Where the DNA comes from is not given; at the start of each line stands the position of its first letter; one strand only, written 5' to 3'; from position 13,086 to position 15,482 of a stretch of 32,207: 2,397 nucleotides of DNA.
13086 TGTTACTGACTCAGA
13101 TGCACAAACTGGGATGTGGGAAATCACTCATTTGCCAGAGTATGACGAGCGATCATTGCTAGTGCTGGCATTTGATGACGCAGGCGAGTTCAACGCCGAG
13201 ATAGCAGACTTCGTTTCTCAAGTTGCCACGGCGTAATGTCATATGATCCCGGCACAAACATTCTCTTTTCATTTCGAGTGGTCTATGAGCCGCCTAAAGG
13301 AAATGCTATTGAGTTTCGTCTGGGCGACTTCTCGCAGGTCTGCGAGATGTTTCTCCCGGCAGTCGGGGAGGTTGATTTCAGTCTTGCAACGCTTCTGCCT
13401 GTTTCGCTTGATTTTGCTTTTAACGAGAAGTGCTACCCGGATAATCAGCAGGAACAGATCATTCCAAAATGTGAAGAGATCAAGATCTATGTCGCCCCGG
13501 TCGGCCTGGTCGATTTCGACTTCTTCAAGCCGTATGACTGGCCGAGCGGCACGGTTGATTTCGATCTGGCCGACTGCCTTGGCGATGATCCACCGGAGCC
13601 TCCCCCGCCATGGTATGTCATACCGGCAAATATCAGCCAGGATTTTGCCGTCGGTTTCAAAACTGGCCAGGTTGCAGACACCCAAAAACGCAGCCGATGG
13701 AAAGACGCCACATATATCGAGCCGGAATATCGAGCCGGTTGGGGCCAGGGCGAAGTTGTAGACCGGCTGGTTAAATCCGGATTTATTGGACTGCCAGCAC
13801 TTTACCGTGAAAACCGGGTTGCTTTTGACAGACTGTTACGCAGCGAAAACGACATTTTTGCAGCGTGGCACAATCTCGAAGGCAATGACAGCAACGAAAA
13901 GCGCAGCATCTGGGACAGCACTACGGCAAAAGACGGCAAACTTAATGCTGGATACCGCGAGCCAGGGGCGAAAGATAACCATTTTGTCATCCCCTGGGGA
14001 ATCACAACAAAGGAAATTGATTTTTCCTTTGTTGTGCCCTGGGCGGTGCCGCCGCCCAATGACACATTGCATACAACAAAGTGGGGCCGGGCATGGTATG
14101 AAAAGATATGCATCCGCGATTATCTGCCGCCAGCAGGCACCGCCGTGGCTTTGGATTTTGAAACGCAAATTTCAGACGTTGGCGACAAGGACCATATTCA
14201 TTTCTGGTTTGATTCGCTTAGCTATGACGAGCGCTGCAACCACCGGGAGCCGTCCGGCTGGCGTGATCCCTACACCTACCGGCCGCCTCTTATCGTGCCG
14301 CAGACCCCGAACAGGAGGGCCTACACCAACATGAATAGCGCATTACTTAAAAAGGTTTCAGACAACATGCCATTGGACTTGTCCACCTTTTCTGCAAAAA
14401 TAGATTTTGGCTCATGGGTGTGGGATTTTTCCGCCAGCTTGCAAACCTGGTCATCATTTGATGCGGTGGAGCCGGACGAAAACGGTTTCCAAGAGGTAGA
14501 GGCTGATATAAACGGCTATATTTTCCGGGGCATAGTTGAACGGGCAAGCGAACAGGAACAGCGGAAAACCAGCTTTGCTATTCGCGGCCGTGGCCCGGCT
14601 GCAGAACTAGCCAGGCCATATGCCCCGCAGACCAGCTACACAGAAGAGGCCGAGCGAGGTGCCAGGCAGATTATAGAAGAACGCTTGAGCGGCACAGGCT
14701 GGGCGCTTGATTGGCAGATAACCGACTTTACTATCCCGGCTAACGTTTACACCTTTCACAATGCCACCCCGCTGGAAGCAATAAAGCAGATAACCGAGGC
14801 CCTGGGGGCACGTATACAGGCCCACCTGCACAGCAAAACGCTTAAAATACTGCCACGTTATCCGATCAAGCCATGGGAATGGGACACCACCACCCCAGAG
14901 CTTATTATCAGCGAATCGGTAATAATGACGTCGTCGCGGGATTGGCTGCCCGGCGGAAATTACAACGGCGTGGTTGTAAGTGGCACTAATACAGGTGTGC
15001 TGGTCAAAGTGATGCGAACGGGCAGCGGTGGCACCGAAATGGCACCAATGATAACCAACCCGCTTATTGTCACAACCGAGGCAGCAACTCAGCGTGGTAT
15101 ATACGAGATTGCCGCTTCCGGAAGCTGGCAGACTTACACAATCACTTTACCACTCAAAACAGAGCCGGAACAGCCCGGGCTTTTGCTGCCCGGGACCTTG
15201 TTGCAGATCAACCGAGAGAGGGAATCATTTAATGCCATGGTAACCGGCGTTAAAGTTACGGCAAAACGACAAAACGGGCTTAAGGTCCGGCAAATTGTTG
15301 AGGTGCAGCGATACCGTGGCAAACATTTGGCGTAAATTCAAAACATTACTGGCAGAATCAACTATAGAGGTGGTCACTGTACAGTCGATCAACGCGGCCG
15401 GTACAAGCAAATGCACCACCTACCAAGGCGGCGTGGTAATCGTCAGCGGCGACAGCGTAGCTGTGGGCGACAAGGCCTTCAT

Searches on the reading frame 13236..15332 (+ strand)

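Call 8: search_protein_families(library=phrogs, proteins=[window:13236-15332:+], max_evalue=0.00001)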
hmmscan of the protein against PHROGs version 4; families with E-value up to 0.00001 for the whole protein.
window:13236-15332:+ (699 aa): 2 families
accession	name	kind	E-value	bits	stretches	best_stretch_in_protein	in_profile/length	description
phrog_6079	-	tail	1.2e-105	355.4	1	136-692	78-602/605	tail protein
phrog_24698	-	unknown function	2.9e-12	47.3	1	425-589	136-298/432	-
